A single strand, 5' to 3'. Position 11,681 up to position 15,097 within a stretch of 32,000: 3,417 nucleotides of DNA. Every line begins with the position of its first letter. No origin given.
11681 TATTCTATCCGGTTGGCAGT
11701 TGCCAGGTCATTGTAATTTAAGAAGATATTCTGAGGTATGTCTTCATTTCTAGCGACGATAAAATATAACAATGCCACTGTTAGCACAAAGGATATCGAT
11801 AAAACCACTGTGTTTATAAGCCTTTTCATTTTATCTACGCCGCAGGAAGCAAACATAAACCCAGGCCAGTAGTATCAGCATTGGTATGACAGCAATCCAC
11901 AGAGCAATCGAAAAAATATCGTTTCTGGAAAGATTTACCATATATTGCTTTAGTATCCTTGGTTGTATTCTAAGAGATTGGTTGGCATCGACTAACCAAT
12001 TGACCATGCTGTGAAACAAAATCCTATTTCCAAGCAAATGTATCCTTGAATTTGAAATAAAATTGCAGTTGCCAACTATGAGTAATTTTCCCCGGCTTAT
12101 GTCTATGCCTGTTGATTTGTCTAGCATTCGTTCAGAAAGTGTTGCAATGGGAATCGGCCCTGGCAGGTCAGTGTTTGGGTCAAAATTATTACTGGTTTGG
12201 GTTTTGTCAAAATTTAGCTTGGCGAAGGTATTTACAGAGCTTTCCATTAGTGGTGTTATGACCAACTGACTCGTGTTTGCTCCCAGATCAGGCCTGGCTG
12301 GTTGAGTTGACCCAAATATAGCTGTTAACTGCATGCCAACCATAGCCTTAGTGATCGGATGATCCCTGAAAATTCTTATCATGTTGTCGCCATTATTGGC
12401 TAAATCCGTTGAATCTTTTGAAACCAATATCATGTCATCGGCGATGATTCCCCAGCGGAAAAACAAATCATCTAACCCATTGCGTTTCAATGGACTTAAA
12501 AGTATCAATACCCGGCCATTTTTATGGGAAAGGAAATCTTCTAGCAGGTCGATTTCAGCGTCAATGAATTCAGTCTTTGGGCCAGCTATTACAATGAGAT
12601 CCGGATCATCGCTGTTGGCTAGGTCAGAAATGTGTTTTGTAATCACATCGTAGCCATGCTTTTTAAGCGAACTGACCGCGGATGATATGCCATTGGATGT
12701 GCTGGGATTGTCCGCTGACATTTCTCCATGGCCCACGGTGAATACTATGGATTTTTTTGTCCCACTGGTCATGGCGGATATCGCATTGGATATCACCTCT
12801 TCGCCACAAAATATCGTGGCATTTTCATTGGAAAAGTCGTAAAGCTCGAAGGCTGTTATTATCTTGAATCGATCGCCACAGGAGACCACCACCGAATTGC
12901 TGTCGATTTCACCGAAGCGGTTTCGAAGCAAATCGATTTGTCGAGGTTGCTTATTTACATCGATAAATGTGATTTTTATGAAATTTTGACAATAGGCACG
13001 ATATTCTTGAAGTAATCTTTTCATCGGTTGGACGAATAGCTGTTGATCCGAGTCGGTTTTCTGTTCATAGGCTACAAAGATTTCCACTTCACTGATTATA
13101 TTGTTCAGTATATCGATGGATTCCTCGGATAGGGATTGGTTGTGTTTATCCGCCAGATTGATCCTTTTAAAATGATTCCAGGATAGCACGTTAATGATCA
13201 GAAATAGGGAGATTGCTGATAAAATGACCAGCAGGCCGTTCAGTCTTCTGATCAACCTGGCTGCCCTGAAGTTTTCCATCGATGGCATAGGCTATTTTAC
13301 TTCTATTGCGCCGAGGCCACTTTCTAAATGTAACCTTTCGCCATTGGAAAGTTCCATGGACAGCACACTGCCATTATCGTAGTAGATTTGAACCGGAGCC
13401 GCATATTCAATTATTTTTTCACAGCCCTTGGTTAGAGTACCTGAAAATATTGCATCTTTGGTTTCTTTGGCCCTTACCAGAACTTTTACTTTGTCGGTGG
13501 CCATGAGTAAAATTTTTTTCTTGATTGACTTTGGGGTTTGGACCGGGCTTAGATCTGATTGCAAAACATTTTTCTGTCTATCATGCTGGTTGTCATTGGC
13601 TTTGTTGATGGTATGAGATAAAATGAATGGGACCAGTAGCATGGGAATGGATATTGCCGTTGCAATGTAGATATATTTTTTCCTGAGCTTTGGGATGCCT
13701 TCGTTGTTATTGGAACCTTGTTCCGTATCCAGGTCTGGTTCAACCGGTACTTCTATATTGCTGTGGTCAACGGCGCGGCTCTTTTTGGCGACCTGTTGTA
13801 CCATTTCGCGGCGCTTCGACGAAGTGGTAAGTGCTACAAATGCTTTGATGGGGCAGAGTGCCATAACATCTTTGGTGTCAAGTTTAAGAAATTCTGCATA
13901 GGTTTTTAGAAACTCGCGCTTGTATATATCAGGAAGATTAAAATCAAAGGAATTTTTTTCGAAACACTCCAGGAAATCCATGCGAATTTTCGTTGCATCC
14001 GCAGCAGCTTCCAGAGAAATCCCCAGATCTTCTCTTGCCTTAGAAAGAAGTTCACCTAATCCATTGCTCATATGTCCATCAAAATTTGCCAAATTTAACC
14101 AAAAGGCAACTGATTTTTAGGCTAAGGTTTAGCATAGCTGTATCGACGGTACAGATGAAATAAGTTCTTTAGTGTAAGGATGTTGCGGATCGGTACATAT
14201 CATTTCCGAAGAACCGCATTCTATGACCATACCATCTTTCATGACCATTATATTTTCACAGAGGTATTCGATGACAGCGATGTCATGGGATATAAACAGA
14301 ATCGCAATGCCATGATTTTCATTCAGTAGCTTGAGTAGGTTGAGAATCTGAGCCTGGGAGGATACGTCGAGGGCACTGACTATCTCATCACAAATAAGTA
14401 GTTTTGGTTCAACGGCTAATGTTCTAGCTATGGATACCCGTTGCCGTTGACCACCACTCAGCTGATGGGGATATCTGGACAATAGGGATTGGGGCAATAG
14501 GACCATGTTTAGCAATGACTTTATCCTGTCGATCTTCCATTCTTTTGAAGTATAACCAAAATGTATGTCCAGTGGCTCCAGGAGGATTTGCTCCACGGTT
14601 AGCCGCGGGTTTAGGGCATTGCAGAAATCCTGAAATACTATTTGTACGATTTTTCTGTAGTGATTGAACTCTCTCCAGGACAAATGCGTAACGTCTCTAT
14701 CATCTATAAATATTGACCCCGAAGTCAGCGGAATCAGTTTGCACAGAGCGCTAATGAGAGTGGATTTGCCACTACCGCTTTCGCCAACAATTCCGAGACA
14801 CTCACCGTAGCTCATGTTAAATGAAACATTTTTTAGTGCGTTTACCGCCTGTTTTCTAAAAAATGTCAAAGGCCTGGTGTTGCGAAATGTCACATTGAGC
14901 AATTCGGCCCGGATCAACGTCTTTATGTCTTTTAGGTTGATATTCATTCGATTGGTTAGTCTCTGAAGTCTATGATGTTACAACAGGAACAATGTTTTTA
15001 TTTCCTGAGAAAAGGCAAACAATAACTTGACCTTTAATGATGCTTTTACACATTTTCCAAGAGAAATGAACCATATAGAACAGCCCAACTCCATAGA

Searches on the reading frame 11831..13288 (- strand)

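Call 29: search_protein_families(library=pfam, proteins=[window:11831-13288:-], max_evalue=0.001)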
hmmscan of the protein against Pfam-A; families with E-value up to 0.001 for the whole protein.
window:11831-13288:- (485 aa): 3 families
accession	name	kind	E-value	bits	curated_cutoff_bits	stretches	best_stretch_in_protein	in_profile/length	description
PF09822.16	ABC_transp_aux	-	4e-19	69.4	34.7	1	178-414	1-262/288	ABC-type uncharacterized transport system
PF23357.1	DUF7088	-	2.2e-09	37.9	27.8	1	52-137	6-89/105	Domain of unknown function (DUF7088)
PF14258.12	DUF4350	-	5.6e-05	23.9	30.4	1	196-264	4-72/181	Domain of unknown function (DUF4350)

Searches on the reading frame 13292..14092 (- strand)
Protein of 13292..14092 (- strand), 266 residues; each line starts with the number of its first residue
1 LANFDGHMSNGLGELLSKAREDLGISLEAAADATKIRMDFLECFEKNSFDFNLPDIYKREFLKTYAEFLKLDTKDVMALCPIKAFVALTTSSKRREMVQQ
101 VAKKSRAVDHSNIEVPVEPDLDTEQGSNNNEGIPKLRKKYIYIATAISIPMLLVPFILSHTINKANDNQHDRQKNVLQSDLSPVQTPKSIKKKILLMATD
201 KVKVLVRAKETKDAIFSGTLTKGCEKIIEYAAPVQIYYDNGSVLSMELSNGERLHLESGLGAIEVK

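Call 29: search_protein_families(library=pfam, proteins=[window:13292-14092:-], max_evalue=0.001)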
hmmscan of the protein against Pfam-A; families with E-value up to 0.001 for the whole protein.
window:13292-14092:- (266 aa): 2 families
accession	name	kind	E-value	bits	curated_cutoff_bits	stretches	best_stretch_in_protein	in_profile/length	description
PF13413.12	HTH_25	-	1.4e-14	54.1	24.6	1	16-75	2-61/62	Helix-turn-helix domain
PF12844.13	HTH_19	-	8.3e-07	29.3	30.2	1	13-78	1-60/64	Helix-turn-helix domain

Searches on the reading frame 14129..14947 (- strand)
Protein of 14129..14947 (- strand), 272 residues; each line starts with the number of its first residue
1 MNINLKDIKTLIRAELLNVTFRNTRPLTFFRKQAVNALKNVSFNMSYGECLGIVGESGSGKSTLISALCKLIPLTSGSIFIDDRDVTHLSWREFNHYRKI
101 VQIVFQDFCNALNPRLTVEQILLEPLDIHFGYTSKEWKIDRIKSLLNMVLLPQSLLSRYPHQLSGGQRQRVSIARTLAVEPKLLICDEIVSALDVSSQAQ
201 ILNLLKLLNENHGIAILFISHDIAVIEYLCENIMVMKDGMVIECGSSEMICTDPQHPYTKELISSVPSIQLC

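Call 29: search_protein_families(library=pfam, proteins=[window:14129-14947:-], max_evalue=0.001)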
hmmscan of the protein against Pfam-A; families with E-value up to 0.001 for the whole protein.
window:14129-14947:- (272 aa): 8 families
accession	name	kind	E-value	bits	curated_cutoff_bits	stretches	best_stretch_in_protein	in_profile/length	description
PF00005.33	ABC_tran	-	8.8e-36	124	25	1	38-189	1-135/137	ABC transporter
PF02463.25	SMC_N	-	1.8e-08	34.5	40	1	51-235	27-211/220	RecF/RecN/SMC N terminal domain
PF08352.17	oligo_HPY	-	1.5e-06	28.9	27.1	1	242-269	1-28/65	Oligopeptide/dipeptide transporter, C-terminal region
PF13401.12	AAA_22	-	3.1e-06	28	27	1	48-219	5-121/130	AAA domain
PF05621.17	TniB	-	3.2e-06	27.1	22.4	0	171-218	110-159/189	Bacterial TniB protein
PF13191.12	AAA_16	-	1.1e-05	26.5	32.6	1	44-134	20-86/167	AAA ATPase domain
PF13304.12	AAA_21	-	1.8e-05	25.4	27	0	177-226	252-303/304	AAA domain, putative AbiEii toxin, Type IV TA system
PF13555.12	AAA_29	-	0.00011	22.4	27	1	45-71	19-45/61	P-loop containing region of AAA domain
